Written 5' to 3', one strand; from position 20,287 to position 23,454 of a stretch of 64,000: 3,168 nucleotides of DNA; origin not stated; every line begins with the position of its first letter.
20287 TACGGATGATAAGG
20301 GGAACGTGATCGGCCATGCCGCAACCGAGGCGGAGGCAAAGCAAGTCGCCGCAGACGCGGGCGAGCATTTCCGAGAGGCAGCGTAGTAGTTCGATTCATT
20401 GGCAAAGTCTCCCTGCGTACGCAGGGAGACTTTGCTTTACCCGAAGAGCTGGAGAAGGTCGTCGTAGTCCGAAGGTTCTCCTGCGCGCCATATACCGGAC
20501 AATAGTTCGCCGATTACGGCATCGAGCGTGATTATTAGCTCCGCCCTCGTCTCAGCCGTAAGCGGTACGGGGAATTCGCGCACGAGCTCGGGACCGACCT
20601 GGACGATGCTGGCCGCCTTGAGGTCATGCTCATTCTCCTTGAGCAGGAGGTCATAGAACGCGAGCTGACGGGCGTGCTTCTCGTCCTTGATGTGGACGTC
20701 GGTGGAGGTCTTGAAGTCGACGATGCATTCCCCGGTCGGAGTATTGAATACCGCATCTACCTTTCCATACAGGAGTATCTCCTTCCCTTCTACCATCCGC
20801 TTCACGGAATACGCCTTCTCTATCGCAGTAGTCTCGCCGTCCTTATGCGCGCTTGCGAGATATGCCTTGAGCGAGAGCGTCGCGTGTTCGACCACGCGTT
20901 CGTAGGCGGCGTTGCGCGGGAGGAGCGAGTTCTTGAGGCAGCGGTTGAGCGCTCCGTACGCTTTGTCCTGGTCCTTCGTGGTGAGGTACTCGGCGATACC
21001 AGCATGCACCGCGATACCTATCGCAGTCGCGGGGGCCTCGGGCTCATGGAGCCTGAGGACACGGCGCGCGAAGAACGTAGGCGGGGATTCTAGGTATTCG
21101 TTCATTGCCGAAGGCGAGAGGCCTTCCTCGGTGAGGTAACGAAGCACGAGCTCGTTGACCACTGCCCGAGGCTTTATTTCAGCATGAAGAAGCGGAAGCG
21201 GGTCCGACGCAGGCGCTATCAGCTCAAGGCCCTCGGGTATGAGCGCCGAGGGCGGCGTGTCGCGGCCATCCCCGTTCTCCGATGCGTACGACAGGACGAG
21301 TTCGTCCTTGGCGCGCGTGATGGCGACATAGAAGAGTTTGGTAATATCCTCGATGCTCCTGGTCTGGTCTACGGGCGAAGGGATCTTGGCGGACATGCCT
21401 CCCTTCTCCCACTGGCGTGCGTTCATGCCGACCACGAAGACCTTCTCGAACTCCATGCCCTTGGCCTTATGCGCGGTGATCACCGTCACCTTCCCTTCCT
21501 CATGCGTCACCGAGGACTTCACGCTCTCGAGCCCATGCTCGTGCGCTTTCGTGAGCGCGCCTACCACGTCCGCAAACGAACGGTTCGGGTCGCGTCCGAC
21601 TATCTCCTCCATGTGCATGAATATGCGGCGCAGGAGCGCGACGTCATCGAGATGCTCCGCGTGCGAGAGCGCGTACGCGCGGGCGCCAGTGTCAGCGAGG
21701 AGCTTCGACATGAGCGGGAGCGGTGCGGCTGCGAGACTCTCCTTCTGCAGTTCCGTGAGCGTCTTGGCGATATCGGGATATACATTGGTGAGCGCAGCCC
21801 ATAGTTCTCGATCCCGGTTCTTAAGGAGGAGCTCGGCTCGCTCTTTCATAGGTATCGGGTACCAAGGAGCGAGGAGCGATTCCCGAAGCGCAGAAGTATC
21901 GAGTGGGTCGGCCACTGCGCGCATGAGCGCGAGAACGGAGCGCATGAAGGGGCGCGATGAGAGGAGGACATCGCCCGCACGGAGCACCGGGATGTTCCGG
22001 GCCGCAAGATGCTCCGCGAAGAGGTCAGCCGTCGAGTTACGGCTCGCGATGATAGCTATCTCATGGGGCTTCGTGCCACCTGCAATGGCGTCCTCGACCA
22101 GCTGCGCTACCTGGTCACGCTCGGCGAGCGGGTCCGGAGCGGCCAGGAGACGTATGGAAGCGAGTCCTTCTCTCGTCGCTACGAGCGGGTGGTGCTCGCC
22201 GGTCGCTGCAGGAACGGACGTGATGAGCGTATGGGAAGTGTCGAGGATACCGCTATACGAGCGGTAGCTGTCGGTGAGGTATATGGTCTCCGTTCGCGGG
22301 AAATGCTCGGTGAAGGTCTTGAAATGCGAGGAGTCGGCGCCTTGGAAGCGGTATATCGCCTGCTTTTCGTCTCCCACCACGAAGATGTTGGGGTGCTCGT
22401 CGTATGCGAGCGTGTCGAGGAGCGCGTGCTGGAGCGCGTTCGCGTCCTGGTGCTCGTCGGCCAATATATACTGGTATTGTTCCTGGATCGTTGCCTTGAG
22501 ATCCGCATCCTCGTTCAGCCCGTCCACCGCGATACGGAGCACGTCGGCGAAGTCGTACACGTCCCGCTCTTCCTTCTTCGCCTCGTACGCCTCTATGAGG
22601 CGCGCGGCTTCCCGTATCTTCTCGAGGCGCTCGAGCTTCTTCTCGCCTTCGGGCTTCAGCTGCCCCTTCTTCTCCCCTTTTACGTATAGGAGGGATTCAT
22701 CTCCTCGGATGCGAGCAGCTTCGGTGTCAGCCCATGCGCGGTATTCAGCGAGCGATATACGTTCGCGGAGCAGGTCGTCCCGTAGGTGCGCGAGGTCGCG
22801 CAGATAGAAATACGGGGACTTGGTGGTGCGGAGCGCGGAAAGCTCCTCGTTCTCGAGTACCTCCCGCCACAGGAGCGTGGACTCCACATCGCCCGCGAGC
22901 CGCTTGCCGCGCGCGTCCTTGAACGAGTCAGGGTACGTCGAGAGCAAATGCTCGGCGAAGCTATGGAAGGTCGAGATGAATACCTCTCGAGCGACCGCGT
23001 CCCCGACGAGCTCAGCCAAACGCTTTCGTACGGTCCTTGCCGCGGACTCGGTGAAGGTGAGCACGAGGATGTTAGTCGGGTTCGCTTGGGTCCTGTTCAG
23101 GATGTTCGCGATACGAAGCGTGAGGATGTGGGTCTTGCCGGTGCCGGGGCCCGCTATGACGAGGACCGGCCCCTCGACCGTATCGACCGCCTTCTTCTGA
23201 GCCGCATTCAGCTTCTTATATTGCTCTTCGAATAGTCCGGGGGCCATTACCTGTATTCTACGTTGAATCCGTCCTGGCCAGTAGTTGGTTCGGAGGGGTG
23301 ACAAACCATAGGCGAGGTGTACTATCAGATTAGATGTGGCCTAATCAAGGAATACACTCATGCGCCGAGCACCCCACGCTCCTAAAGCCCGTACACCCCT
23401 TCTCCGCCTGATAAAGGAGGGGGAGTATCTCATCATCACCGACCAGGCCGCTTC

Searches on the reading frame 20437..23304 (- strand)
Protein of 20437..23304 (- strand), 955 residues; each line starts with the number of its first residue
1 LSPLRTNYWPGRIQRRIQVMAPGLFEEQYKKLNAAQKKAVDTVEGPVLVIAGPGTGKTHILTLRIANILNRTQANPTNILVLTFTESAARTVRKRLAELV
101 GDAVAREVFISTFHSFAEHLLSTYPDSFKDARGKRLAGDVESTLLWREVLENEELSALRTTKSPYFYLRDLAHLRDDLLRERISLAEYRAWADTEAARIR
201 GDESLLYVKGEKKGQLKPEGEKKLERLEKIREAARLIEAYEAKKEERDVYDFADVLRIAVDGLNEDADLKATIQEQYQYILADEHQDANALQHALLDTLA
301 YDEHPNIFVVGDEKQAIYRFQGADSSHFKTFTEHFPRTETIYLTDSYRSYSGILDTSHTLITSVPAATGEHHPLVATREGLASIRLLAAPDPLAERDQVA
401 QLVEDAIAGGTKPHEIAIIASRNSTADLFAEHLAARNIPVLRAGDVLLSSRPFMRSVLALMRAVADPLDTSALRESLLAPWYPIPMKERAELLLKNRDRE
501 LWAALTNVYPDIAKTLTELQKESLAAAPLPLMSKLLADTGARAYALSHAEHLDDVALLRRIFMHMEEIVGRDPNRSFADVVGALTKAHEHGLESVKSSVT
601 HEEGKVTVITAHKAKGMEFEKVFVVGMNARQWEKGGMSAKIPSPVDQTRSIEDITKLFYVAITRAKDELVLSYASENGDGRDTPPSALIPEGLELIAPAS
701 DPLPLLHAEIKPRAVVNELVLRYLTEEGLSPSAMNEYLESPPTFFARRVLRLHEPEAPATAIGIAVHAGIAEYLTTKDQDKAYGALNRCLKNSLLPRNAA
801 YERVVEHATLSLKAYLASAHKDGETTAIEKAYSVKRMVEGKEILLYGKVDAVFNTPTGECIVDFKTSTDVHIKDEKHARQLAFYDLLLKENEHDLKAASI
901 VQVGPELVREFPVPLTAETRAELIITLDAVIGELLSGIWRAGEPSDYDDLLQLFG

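Call 33: search_protein_families(library=pfam, proteins=[window:20437-23304:-], max_evalue=0.001)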
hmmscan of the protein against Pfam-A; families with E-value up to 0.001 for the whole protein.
window:20437-23304:- (955 aa): 7 families
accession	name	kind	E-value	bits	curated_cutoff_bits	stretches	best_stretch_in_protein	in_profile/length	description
PF00580.27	UvrD-helicase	-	1e-61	209.5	23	1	32-336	1-271/271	UvrD/REP helicase N-terminal domain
PF13361.12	UvrD_C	-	1.2e-30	107.6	25.6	2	498-675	202-349/350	UvrD-like helicase C-terminal domain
PF13245.12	AAA_19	-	2.4e-20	73.5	25.1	1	36-320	1-133/134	AAA domain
PF12705.13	PDDEXK_1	-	2.3e-16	60.9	22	1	729-925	2-215/247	PD-(D/E)XK nuclease superfamily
PF13538.12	UvrD_C_2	-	1.8e-08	34.6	27.4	0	606-630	2-26/52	UvrD-like helicase C-terminal domain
PF13604.12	AAA_30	-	7.1e-06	26.3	27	0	31-97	1-67/191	AAA domain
PF01443.25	Viral_helicase1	-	4.3e-05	23.9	21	0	593-670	169-225/228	Viral superfamily 1 RNA helicase core domain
